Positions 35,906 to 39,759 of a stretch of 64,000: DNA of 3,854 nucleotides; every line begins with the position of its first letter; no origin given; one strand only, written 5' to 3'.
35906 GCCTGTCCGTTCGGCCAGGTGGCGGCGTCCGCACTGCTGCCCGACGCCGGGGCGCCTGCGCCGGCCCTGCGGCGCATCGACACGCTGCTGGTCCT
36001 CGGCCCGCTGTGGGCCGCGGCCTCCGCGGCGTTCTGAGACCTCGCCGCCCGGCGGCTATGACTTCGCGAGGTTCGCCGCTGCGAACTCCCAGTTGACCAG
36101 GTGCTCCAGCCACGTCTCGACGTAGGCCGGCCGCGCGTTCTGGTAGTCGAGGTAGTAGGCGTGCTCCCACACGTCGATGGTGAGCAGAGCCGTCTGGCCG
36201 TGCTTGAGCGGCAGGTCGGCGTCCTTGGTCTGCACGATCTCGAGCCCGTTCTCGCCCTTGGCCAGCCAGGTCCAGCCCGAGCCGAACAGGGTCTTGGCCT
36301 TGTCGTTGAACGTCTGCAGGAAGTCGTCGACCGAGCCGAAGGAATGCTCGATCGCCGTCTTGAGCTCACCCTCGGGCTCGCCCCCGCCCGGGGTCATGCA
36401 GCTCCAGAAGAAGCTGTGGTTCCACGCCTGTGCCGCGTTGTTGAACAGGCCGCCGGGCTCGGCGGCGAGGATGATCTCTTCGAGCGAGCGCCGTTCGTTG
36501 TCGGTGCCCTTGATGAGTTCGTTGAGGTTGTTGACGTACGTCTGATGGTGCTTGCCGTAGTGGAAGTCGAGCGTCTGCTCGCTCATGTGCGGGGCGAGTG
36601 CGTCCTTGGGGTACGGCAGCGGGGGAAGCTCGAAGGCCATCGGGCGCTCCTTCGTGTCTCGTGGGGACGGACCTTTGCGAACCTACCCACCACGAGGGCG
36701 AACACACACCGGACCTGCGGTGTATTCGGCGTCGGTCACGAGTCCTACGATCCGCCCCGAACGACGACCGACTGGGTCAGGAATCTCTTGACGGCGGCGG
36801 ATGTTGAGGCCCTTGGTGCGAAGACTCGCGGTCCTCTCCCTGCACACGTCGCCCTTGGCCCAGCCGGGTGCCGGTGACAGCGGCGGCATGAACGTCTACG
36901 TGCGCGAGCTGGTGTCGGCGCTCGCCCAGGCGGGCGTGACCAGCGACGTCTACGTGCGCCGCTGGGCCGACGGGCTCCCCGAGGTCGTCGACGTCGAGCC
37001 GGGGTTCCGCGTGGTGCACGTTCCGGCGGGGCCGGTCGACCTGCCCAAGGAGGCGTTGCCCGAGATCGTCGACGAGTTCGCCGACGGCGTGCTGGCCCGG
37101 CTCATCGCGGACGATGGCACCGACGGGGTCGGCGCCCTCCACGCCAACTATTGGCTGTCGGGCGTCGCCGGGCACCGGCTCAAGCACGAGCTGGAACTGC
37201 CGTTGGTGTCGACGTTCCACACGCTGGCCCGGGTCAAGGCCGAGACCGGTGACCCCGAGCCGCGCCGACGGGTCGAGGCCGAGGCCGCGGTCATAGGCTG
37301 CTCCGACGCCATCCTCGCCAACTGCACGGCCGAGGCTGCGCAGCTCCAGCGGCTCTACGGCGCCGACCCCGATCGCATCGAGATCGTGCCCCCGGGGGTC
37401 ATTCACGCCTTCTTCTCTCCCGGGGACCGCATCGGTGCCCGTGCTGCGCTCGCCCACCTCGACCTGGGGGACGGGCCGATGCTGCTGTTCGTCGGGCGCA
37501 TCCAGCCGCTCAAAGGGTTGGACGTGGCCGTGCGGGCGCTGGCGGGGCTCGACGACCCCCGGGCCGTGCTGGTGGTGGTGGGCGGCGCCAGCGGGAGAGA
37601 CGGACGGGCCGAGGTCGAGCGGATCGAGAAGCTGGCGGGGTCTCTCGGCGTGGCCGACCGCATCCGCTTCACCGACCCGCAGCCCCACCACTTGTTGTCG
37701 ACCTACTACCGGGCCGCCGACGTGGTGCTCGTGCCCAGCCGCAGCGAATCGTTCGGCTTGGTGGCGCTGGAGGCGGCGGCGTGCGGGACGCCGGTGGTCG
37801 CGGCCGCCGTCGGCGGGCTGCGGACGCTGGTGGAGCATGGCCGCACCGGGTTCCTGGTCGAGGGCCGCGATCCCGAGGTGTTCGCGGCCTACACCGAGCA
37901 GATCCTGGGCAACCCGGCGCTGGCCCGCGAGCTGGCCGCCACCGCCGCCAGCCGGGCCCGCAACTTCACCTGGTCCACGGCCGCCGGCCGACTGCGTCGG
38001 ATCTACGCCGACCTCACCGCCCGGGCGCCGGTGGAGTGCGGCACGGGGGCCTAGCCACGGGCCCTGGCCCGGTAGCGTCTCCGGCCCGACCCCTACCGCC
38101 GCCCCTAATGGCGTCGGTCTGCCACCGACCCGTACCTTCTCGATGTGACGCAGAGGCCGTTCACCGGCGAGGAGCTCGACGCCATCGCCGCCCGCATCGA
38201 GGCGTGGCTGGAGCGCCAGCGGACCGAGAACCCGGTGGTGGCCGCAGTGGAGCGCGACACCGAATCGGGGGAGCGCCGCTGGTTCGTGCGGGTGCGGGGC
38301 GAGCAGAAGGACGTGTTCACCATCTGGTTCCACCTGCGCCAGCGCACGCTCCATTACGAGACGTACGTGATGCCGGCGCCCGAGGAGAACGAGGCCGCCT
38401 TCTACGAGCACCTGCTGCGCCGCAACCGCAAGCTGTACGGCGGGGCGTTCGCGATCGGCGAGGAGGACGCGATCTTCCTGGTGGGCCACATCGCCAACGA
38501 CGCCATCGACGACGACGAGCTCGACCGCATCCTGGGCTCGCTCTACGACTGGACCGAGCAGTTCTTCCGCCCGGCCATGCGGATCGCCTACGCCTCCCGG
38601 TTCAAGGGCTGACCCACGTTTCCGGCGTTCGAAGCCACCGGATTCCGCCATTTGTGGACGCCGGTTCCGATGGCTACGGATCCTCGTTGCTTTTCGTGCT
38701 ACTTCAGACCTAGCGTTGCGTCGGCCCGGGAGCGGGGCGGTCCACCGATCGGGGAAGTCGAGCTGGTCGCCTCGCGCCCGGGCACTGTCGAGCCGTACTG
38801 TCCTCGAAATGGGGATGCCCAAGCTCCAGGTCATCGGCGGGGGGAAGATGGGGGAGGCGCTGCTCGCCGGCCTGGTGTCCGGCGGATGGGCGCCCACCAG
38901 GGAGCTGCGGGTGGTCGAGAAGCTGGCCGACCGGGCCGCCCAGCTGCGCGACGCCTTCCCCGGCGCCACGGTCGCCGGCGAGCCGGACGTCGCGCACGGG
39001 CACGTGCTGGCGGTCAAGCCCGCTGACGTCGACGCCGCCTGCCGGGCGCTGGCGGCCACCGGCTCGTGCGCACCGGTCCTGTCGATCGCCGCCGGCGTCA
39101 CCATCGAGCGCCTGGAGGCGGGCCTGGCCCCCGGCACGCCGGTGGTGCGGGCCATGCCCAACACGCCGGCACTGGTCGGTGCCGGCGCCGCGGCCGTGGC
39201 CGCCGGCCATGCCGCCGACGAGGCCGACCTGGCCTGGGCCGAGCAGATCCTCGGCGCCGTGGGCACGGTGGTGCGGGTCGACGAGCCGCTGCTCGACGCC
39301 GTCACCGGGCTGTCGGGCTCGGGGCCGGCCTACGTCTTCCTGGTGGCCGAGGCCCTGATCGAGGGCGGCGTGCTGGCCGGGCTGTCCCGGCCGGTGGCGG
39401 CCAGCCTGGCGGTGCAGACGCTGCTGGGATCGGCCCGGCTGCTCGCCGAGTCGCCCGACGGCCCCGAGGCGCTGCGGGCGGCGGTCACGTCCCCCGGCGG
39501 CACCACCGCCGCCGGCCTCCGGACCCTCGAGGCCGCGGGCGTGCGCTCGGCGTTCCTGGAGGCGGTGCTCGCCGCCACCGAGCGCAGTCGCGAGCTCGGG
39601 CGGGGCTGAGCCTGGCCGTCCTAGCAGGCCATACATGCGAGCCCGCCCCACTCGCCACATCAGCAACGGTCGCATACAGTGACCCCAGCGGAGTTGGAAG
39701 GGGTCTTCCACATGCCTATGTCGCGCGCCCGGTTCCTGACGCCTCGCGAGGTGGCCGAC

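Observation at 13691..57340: Dispersed GC-rich REP-like repeat family with compensatory changes in a small hairpin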

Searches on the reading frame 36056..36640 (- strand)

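Call 63: search_protein_families(library=pfam, proteins=[window:36056-36640:-], max_evalue=0.001)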
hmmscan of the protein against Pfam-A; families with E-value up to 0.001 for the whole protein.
window:36056-36640:- (194 aa): 2 families
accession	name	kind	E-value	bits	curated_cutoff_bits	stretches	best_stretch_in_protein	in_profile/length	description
PF02777.23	Sod_Fe_C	-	1.8e-36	124.7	20.9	1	89-189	1-101/102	Iron/manganese superoxide dismutases, C-terminal domain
PF00081.27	Sod_Fe_N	-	1.9e-33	115.2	27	1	3-83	2-82/82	Iron/manganese superoxide dismutases, alpha-hairpin domain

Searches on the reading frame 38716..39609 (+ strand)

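Call 63: search_protein_families(library=pfam, proteins=[window:38716-39609:+], max_evalue=0.001)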
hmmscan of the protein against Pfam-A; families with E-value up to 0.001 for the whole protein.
window:38716-39609:+ (297 aa): 2 families
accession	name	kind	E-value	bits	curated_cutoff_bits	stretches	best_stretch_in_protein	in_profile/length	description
PF14748.11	P5CR_dimer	-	1.4e-37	128.6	25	1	190-294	1-105/105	Pyrroline-5-carboxylate reductase dimerisation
PF03807.23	F420_oxidored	-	1.5e-07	32.4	21.6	1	36-127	1-94/94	NADP oxidoreductase coenzyme F420-dependent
